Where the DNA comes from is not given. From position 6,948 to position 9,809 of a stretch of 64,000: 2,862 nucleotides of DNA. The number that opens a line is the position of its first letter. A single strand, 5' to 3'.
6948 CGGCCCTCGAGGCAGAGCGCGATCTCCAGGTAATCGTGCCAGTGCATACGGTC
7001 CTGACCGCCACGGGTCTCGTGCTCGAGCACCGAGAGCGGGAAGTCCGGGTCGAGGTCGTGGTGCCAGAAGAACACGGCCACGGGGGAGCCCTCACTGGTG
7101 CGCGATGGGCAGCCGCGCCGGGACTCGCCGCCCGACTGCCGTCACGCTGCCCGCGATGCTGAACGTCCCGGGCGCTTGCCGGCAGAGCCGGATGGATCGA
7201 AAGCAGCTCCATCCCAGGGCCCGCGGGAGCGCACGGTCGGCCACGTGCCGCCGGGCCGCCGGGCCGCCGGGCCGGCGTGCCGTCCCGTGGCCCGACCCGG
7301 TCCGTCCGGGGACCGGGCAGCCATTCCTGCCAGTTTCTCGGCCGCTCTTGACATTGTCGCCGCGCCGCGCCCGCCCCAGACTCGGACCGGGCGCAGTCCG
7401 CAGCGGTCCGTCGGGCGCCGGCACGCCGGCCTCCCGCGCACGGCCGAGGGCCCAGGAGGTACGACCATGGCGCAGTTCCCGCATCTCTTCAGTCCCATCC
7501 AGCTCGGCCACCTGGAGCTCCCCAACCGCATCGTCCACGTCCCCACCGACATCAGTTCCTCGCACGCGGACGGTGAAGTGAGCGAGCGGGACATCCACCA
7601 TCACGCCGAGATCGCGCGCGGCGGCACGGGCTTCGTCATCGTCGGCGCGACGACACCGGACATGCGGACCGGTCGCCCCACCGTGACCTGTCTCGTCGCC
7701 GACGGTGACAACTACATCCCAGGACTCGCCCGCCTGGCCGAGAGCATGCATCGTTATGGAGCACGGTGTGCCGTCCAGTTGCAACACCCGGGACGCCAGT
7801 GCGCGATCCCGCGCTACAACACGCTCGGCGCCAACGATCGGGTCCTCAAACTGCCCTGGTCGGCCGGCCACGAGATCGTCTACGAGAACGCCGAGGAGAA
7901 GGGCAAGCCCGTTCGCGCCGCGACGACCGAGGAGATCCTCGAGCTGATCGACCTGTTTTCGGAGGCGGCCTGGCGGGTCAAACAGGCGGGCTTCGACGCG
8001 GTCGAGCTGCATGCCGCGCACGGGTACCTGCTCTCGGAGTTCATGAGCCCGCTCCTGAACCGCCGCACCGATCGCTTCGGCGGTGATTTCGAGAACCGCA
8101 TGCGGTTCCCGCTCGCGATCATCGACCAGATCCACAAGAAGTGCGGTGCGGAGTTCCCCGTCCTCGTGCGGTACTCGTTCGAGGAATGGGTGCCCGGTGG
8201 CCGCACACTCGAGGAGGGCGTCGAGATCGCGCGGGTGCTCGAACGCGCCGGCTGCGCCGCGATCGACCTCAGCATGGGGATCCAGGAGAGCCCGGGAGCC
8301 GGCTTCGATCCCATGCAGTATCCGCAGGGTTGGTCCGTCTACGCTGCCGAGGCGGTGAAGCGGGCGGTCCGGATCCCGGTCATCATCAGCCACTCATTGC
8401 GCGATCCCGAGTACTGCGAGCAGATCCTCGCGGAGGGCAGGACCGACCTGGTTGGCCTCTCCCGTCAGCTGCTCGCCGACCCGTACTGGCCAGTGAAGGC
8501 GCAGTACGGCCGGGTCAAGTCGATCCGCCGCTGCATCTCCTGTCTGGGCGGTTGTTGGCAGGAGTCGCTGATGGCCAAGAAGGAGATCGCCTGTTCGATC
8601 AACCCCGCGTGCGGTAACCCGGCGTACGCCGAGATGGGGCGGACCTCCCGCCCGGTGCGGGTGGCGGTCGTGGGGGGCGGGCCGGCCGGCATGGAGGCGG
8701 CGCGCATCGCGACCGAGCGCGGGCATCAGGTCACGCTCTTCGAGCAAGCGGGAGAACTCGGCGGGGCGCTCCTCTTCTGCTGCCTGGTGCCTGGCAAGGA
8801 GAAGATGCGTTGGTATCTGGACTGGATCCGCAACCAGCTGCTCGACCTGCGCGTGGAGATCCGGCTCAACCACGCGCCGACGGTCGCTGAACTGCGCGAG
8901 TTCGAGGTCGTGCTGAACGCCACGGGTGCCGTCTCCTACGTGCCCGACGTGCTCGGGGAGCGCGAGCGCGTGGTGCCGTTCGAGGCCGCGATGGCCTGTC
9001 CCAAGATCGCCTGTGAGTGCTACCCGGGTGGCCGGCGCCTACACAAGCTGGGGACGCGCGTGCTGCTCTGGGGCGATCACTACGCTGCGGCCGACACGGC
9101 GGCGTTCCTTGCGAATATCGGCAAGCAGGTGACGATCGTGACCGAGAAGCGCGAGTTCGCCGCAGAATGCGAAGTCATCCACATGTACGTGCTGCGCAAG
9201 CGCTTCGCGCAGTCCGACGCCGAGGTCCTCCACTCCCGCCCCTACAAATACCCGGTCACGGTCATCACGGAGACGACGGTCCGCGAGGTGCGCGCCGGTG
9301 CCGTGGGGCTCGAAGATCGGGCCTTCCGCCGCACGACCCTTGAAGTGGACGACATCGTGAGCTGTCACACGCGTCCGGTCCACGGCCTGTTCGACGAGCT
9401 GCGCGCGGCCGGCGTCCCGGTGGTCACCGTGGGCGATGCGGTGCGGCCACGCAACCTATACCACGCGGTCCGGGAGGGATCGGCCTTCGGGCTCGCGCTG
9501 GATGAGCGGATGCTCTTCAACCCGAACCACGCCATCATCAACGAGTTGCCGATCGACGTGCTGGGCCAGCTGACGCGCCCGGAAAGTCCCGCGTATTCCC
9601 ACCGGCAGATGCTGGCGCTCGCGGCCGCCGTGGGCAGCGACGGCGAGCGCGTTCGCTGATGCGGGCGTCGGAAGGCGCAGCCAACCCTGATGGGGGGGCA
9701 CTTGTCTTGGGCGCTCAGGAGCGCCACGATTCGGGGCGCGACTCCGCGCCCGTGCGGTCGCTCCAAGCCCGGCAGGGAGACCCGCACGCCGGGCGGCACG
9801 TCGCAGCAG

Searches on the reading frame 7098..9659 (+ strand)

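Call 50: search_protein_families(library=pfam, proteins=[window:7098-9659:+], max_evalue=0.001)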
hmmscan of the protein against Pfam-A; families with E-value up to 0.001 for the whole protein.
window:7098-9659:+ (853 aa): 10 families
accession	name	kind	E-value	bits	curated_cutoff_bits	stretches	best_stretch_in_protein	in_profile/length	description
PF00724.26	Oxidored_FMN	-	1.2e-63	215.9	27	1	130-473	2-340/342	NADH:flavin oxidoreductase / NADH oxidase family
PF07992.20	Pyr_redox_2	-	4.9e-10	39.8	26.1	1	520-553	143-176/291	Pyridine nucleotide-disulphide oxidoreductase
PF00070.33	Pyr_redox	-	4.7e-09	37.1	22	1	521-555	1-35/82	Pyridine nucleotide-disulphide oxidoreductase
PF12831.13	FAD_oxidored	-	2.2e-07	31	27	1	522-565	2-45/416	FAD dependent oxidoreductase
PF13450.12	NAD_binding_8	-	2.5e-06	28.1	21.9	1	524-557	1-34/68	NAD(P)-binding Rossmann-like domain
PF03486.20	HI0933_like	-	2.2e-05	24.5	50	1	521-558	2-39/244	HI0933-like protein Rossmann domain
PF00890.30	FAD_binding_2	-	9.9e-05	22.1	20.4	1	522-560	2-40/414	FAD binding domain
PF01134.28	GIDA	-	0.0003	20.4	22.1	1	522-551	2-31/391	Glucose inhibited division protein A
PF01262.27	AlaDh_PNT_C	-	0.00041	20.3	23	1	518-550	27-59/214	Alanine dehydrogenase/PNT, C-terminal domain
PF01266.30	DAO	-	0.00065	19.8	27.9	1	521-557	1-38/353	FAD dependent oxidoreductase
